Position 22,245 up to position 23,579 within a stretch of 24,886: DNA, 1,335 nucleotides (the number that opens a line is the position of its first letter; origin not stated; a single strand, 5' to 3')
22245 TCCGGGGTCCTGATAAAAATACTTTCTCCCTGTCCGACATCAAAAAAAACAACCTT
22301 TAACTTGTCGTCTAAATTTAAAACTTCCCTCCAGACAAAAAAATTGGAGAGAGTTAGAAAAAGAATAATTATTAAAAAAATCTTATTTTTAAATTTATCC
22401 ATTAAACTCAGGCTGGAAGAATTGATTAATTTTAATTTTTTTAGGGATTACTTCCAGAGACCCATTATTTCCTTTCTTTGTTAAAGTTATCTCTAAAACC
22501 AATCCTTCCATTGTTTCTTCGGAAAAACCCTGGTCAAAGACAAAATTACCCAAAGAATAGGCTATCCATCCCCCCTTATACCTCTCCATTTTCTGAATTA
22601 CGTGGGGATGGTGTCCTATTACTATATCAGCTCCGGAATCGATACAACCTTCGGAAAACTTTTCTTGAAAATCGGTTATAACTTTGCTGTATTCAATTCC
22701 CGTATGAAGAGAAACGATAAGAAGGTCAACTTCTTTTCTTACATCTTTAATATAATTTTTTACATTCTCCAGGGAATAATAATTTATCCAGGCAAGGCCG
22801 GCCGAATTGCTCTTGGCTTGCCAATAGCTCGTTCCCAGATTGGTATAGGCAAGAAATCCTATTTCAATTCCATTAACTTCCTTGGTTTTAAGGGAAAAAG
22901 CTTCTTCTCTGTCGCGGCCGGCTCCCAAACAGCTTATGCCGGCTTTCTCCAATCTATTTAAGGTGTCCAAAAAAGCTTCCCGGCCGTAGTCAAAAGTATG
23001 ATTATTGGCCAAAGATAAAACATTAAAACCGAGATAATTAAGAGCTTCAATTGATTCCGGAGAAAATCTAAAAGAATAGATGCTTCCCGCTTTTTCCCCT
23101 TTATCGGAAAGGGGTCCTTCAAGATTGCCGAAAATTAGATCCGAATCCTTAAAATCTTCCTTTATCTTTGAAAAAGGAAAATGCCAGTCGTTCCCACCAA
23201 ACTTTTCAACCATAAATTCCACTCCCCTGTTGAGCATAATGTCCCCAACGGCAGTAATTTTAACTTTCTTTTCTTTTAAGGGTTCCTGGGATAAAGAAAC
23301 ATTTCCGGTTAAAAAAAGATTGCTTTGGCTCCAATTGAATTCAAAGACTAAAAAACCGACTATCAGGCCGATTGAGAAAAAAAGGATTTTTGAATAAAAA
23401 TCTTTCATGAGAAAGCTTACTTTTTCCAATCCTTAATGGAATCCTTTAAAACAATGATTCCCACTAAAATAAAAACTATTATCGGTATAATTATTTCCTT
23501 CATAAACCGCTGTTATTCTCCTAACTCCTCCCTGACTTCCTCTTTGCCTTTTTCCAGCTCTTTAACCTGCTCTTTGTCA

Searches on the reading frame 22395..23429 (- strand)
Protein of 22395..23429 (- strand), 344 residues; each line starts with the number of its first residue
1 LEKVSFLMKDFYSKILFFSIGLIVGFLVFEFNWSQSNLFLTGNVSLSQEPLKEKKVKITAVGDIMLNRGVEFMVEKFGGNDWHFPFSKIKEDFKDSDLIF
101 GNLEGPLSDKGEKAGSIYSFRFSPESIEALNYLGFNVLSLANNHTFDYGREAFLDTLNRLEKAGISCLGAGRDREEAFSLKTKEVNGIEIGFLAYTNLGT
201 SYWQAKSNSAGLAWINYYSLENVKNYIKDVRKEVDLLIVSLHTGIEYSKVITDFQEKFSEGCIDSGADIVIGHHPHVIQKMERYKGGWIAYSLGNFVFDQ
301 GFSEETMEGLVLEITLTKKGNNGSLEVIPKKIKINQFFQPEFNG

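Call 10: search_protein_families(library=pfam, proteins=[window:22395-23429:-])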
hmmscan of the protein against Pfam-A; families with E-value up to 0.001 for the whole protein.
window:22395-23429:- (344 aa): 1 family
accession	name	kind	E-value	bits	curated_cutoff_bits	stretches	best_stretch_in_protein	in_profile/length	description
PF09587.15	PGA_cap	-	3e-74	250.2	27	1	57-300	1-255/255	Bacterial capsule synthesis protein PGA_cap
